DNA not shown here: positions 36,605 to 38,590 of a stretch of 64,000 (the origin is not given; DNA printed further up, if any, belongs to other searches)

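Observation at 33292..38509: Anchor-less sdhA-sdhB-aspA operon ending in a rubredoxin-FMN oxidase in a methanogen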

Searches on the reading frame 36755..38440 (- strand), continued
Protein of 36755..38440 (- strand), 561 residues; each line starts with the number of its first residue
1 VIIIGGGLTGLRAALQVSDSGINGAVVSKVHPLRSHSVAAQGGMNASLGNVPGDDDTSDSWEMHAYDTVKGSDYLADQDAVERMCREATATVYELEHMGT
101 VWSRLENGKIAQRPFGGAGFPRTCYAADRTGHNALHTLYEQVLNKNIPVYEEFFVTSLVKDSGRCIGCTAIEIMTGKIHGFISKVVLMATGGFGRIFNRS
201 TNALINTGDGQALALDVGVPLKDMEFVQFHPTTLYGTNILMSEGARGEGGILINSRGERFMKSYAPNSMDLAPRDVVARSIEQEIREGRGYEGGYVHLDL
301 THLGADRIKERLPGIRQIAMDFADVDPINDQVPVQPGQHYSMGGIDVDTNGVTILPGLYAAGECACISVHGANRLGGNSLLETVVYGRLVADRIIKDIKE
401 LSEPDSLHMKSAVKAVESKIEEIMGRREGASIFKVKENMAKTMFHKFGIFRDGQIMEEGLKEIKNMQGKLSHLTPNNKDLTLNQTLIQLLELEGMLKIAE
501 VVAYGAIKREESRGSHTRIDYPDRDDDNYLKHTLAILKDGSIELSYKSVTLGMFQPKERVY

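Call 79: find_encoding_contigs(protein=P0135, flank=6000, max_places=1)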
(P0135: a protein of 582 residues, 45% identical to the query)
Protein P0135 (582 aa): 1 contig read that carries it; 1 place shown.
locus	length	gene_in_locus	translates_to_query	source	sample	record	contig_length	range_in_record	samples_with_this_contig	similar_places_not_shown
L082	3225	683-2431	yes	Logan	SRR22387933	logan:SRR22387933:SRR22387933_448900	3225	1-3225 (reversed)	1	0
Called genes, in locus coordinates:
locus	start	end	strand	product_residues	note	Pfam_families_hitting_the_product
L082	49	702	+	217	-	PF01127:Sdh_cyt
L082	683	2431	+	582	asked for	PF00890:FAD_binding_2, PF07992:Pyr_redox_2 (faint), PF02910:Succ_DH_flav_C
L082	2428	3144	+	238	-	PF13085:Fer2_3, PF12838:Fer4_7 (faint), PF13237:Fer4_10 (weak), PF13183:Fer4_8, PF13534:Fer4_17 (weak)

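Call 80: find_encoding_contigs(protein=P0137, flank=6000, max_places=1)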
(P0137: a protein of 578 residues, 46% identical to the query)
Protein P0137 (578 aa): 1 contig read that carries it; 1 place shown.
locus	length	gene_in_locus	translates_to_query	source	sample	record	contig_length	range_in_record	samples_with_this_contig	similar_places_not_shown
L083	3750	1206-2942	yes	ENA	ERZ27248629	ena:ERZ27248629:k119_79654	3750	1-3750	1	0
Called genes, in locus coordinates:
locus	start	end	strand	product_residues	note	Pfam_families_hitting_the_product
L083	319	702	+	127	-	PF01127:Sdh_cyt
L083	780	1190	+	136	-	PF01127:Sdh_cyt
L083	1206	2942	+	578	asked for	PF00890:FAD_binding_2, PF01266:DAO (weak), PF03486:HI0933_like (faint), PF07992:Pyr_redox_2 (faint), PF02910:Succ_DH_flav_C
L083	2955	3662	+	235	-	PF13085:Fer2_3, PF13187:Fer4_9 (faint), PF13183:Fer4_8, PF13237:Fer4_10, PF13534:Fer4_17 (weak)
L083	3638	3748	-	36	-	?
